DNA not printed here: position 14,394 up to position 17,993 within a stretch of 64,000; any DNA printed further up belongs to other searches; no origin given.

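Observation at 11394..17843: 2,149-aa single-gene nuclease - STAND NTPase - giant sensor protein (Avs/NLR-like) with an unassignable ~1,650-aa C-terminal region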

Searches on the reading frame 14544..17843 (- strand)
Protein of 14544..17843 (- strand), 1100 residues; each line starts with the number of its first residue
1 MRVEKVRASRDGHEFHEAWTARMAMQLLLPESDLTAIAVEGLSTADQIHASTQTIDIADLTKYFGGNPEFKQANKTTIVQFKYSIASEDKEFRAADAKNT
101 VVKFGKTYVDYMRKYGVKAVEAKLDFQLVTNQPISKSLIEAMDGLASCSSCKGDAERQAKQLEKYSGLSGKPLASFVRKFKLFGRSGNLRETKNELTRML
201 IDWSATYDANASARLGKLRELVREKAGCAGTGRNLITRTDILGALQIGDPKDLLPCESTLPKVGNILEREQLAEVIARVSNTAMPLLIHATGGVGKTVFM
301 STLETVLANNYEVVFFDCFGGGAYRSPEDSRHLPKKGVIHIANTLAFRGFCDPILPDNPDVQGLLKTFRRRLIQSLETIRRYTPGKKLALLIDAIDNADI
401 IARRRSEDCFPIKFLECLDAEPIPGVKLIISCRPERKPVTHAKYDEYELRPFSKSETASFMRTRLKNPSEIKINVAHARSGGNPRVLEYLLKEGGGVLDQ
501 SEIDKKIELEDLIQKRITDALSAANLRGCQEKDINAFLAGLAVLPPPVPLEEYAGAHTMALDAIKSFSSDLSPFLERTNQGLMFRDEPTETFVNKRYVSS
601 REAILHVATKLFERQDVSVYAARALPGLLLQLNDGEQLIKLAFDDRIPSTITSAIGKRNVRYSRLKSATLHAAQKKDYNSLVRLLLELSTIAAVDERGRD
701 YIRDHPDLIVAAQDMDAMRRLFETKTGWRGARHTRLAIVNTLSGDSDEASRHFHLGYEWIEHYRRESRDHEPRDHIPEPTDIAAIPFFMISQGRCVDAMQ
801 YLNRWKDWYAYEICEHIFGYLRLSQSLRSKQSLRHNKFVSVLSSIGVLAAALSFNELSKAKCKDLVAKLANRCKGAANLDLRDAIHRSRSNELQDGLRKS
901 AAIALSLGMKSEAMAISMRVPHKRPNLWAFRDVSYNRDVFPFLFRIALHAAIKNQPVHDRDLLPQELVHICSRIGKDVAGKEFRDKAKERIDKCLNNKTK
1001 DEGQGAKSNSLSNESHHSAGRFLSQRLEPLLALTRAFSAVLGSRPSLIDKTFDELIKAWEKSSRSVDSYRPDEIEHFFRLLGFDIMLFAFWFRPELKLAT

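Call 56: predict_structure(alignment_id=A4)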
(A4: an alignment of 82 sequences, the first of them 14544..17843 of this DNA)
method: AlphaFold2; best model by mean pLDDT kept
length: 1100 residues; sequences in the alignment: 82
mean_pLDDT: 83.0   pTM: 0.62
mean pLDDT of the five models: 83.0, 80.5, 79.5, 75.5, 75.5
residues with pLDDT >= 90: 423; 70-90: 518; 50-70: 100; < 50: 59
segments of 3 or more residues with pLDDT < 50: 1-11, 188-206, 693-695, 769-772, 884-890, 997-1008
pLDDT, mean of each block of 10 residues (from residue 1): 34 71 80 87 86 86 91 93 76 90 94 92 91 86 91 93 94 92 62 43 51 75 81 84 74 63 78 92 91 90 90 88 74 82 81 68 84 84 80 91 85 90 91 89 92 94 88 92 89 80 86 84 80 84 88 86 84 80 85 85 88 90 90 90 88 75 89 85 78 56 79 73 72 91 90 92 69 67 94 93 90 92 80 85 93 90 96 80 46 87 95 92 86 72 95 93 91 88 92 62 44 81 90 96 92 94 63 72 91 85
secondary structure, 60 per line:
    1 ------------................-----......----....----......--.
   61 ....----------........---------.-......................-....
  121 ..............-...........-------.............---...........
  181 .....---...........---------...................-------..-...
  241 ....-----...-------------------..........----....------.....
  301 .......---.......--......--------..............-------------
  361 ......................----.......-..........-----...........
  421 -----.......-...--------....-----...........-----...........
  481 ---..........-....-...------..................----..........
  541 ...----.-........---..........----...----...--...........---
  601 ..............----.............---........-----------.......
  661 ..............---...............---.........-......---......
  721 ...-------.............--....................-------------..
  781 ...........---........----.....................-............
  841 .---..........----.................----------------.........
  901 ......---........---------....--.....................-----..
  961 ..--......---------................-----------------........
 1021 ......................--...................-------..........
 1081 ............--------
elements in order (helices of 4 or more, strands of 3 or more residues): H13-28 E34-39 H44-47 H52-57 E60-64 E75-82 H94-115 H117-123 E124-134 H136-146 H154-166 H170-179 E180-185 H189-199 H209-227 H238-244 H272-281 E286-289 H296-307 E311-317 H320-325 H334-347 H361-382 E387-393 H395-404 H410-420 E426-432 E445-448 H454-464 H470-480 H484-493 H495-498 H509-526 H531-543 H550-557 H561-570 E575-577 E582-584 H587-597 H601-614 H619-631 H635-642 H654-674 H678-692 H696-704 H706-711 H715-723 H731-743 H746-765 H779-791 H795-802 H807-827 H829-841 H845-854 H859-875 H892-906 H910-917 H927-930 H933-953 H959-962 H965-970 H980-995 H1013-1042 H1045-1063 H1071-1092

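Call 59: fold_search(model_id=the predicted structure, library=pdb)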
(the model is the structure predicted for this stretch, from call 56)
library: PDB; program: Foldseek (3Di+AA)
matches with E <= 10: 1067; with E <= 0.001: 11
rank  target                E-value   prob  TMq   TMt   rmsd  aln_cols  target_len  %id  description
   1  8dgc_A                2.1e-40  1.00  0.27  0.16  37.6      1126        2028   25  Avs3 bound to phage PhiV-1 terminase (released 2022-08-03)
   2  8dgc_B                3.1e-38  1.00  0.39  0.22  34.2      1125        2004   24  Avs3 bound to phage PhiV-1 terminase (released 2022-08-03)
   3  6mfv_A                4.0e-08  1.00  0.26  0.40  18.6       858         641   11  Crystal structure of the Signal Transduction ATPase with Numerous Domains (STAND) protein with a tetratricopeptide rep (released 2019-02-20)
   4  8dgf_B                7.9e-08  1.00  0.16  0.12  38.5      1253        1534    9  Avs4 bound to phage PhiV-1 portal (released 2022-08-03)
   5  8dgf_A                9.6e-07  1.00  0.16  0.12  37.7      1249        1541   10  Avs4 bound to phage PhiV-1 portal (released 2022-08-03)
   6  4m9s_B                4.4e-06  1.00  0.17  0.31  19.9       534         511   13  crystal structure of CED-4 bound CED-3 fragment (released 2013-10-23)
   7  2a5y_C                1.9e-05  1.00  0.16  0.40  14.6       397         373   15  Structure of a CED-4/CED-9 complex (released 2005-10-11)
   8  8zue_A                3.5e-04  1.00  0.13  0.24  21.0       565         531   10  cryo-electron microscopy (cryo-EM) structure of the Hachiman defense system from Escherichia coli (released 2025-03-26)
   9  2qen                  3.7e-04  1.00  0.16  0.45  13.0       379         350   16  The walker-type atpase paby2304 of pyrococcus abyssi (released 2008-07-01)
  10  7jlv_A                4.0e-04  1.00  0.16  0.34  14.0       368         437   16  Structure of the activated Roq1 resistosome directly recognizing the pathogen effector XopQ (released 2020-12-02)
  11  7tji_I                9.4e-04  1.00  0.15  0.38  13.8       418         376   12  S. cerevisiae ORC bound to 84 bp ARS1 DNA and Cdc6 (state 2) with flexible Orc6 N-terminal domain (released 2022-10-05)
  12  7tjh_I                1.1e-03  1.00  0.16  0.40  14.1       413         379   13  S. cerevisiae ORC bound to 84 bp ARS1 DNA and Cdc6 (state 1) with flexible Orc6 N-terminal domain (released 2022-10-05)
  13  6wam_F                1.6e-03  1.00  0.14  0.32  17.2       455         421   10  Structure of Acinetobacter baumannii Cap4 SAVED/CARF-domain containing receptor (released 2020-06-17)
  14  9rtt_Q                1.6e-03  0.89  0.11  0.13  33.6      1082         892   10  Activated Elongation Complex with IWS1 and ELOF1 (released 2025-09-03)
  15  9nxx_D                1.7e-03  1.00  0.15  0.38  19.4       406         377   13  LmuA_conformation 1 (released 2025-12-17)
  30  6vm6_E                7.6e-03  0.99  0.14  0.31  18.7       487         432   10  Structure of Acinetobacter baumannii Cap4 SAVED/CARF-domain containing receptor with the cyclic trinucleotide 2'3'3'-c (released 2020-06-17)
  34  6vm6_F                8.5e-03  1.00  0.14  0.30  16.6       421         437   10  Structure of Acinetobacter baumannii Cap4 SAVED/CARF-domain containing receptor with the cyclic trinucleotide 2'3'3'-c (released 2020-06-17)
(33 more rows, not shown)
